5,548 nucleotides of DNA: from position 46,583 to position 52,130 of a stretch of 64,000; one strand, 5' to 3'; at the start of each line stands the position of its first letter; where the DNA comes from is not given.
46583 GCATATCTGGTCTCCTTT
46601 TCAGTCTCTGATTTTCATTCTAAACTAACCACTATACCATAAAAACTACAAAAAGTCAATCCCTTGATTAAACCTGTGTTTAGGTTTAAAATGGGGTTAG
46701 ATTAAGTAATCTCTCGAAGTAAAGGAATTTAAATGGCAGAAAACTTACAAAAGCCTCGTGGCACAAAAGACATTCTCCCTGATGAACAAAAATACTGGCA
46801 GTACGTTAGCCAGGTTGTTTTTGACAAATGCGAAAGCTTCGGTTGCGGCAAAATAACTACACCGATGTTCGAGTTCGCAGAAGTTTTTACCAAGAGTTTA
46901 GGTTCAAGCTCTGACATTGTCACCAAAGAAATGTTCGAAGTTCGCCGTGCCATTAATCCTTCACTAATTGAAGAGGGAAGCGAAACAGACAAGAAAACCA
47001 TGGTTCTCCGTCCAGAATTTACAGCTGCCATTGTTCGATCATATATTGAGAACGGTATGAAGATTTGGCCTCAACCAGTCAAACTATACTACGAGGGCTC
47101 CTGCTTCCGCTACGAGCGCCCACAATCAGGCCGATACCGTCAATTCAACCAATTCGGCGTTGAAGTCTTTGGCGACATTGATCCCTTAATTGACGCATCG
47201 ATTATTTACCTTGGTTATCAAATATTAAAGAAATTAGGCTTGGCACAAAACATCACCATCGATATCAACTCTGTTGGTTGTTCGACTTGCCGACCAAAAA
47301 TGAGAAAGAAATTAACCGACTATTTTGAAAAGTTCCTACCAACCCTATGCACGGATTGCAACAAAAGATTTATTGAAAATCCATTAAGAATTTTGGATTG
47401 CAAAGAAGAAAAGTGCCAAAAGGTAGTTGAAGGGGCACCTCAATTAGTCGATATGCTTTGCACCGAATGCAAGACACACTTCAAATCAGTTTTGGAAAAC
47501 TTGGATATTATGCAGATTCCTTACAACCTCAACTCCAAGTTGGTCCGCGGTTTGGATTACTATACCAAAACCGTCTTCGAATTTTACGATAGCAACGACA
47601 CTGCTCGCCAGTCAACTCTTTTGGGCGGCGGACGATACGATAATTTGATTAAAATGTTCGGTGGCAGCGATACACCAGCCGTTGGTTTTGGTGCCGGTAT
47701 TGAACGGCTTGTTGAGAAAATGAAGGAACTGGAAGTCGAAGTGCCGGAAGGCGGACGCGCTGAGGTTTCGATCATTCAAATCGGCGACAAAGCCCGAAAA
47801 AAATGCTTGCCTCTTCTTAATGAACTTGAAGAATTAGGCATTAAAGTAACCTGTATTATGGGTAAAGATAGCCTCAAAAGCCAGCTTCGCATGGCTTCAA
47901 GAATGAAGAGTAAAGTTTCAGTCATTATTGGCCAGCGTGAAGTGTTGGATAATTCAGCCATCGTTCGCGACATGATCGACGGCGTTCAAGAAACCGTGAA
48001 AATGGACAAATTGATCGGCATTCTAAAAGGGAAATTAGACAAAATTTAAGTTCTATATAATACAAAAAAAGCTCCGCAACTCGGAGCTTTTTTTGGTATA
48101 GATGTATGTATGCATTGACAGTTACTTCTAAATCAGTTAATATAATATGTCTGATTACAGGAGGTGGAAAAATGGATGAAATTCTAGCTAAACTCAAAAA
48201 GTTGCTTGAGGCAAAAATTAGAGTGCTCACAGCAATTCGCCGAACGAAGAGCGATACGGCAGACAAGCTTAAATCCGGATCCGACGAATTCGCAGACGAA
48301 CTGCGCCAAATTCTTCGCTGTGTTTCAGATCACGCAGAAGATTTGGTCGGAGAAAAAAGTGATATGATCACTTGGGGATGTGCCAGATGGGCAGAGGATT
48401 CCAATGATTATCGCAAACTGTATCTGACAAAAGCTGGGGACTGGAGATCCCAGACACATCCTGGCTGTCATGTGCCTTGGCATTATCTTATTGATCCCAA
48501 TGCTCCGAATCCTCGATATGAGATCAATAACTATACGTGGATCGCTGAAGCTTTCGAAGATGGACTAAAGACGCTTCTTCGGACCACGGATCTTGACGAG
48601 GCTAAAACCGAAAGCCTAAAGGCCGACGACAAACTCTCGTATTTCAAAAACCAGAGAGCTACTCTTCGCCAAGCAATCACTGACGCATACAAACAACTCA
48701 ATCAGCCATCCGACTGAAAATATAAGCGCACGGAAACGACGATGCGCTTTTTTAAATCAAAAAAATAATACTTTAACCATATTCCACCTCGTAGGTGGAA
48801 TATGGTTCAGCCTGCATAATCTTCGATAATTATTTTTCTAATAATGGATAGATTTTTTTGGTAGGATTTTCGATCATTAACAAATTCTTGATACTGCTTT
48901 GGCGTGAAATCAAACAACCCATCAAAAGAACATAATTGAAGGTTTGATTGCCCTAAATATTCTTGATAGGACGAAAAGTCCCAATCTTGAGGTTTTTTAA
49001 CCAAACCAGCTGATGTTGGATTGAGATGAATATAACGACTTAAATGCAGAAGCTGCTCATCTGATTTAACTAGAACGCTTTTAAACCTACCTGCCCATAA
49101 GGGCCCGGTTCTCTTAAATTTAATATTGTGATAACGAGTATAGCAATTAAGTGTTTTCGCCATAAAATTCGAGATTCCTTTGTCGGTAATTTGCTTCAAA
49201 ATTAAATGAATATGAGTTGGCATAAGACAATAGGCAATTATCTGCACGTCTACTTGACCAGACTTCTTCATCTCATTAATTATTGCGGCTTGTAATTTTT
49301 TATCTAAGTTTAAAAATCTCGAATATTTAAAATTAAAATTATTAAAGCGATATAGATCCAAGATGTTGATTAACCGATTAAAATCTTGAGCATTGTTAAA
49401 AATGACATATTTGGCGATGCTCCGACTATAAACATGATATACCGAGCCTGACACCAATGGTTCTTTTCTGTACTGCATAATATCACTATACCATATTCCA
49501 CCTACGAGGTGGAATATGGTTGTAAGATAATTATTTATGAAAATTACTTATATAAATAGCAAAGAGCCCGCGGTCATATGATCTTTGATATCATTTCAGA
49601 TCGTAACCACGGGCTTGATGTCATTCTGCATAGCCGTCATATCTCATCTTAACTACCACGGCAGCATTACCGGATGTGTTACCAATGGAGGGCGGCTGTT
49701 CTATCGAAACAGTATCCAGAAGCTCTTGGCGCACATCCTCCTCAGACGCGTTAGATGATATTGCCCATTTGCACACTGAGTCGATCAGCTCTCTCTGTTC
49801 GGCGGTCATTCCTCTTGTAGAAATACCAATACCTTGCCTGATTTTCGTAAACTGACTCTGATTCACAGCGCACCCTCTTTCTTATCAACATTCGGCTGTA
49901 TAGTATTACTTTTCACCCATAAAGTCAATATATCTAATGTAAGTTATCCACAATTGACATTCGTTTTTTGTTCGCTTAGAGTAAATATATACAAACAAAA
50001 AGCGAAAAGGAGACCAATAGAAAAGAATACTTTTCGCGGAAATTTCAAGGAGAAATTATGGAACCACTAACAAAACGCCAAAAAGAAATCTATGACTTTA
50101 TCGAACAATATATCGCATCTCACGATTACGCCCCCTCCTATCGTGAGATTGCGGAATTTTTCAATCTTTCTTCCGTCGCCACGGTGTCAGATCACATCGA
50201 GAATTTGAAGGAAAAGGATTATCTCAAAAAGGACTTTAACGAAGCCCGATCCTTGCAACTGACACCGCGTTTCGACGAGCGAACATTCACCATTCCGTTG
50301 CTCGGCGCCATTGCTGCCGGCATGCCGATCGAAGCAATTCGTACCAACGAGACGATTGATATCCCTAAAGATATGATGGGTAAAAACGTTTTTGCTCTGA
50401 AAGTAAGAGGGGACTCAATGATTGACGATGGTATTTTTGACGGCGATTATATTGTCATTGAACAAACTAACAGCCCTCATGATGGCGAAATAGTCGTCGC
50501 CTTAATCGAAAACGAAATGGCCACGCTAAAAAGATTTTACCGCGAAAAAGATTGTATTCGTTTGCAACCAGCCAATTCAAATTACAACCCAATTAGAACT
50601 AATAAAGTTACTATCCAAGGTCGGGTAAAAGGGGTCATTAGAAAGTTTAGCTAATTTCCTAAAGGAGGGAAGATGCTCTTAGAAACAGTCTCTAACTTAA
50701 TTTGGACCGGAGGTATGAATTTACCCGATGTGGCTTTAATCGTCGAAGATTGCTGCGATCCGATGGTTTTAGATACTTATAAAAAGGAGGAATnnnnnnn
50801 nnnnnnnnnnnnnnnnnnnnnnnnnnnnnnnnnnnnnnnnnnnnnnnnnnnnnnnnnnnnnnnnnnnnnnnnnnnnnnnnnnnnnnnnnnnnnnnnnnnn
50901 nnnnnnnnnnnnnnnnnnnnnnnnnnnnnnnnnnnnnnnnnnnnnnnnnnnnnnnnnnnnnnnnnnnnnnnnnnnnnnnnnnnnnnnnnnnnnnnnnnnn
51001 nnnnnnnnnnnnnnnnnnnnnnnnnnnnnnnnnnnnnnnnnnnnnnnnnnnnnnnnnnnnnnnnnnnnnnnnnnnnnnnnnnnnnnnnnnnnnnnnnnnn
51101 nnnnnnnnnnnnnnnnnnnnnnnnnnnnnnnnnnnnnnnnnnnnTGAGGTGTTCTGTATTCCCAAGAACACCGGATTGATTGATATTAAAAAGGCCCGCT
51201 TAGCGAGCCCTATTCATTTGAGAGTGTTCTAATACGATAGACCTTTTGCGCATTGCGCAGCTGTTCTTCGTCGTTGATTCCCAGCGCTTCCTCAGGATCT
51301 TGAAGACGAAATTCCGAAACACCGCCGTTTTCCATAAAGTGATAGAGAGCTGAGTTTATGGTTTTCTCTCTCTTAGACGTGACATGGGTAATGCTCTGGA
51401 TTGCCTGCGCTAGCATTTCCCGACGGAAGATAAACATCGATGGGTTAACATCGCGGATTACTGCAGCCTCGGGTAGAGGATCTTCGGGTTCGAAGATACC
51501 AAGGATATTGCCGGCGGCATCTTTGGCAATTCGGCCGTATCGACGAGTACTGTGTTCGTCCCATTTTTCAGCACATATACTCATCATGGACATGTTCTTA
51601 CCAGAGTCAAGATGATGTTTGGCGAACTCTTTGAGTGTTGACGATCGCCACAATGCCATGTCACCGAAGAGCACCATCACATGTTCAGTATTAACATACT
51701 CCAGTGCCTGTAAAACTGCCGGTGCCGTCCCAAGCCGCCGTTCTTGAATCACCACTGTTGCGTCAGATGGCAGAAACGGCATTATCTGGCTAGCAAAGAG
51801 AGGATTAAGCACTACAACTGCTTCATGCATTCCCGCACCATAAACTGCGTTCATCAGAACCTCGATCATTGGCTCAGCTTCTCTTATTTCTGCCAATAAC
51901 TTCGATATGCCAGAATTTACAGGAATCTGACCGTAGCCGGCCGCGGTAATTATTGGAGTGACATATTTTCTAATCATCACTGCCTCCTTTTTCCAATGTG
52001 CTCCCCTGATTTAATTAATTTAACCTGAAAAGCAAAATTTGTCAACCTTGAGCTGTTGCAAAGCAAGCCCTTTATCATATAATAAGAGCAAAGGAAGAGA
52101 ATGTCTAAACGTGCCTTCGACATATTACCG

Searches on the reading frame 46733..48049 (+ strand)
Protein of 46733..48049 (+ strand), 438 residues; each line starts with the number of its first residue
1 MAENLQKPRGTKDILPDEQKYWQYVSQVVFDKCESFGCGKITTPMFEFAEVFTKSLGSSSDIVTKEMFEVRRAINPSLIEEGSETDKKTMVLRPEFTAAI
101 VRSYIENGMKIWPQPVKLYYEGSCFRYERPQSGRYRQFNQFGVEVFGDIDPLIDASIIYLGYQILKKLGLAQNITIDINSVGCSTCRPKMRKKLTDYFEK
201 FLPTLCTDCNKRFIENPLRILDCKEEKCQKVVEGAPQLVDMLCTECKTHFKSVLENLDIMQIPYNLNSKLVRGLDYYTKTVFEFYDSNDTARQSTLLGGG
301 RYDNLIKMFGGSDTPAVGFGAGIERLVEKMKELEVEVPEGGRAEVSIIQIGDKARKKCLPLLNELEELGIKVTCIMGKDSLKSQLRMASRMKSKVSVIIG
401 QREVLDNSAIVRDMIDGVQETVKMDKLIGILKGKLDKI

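Call 73: search_protein_families(library=pfam, proteins=[window:46733-48049:+], max_evalue=0.001)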
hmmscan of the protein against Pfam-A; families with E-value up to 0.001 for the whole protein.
window:46733-48049:+ (438 aa): 3 families
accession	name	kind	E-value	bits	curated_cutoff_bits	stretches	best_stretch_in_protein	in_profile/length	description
PF13393.11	tRNA-synt_His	-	1.2e-39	136.8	25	1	10-326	1-308/308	Histidyl-tRNA synthetase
PF00587.30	tRNA-synt_2b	-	2.2e-11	44.6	29.3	1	87-333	8-125/179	tRNA synthetase class II core domain (G, H, P, S and T)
PF03129.25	HGTP_anticodon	-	2.8e-10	40.7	21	1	345-432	2-92/94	Anticodon binding domain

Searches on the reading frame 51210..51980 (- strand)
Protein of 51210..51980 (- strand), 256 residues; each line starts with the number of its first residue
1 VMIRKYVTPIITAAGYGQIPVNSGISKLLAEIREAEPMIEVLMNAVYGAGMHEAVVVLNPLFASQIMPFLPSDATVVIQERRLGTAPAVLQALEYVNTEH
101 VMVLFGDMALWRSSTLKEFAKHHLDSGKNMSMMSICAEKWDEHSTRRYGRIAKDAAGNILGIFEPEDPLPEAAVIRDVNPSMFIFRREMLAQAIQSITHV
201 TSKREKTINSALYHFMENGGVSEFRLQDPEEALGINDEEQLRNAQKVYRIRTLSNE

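Call 73: search_protein_families(library=pfam, proteins=[window:51210-51980:-], max_evalue=0.001)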
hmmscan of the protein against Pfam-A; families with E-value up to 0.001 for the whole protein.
window:51210-51980:- (256 aa): 3 families
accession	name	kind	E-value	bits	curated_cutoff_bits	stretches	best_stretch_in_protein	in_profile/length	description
PF00483.29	NTP_transferase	-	8e-15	55.5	21.2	1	9-219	2-213/245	Nucleotidyl transferase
PF12804.13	NTP_transf_3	-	5.2e-10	40.2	27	1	11-132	3-120/160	MobA-like NTP transferase domain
PF00535.33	Glycos_transf_2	-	0.00018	22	23.3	1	68-190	50-164/168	Glycosyl transferase family 2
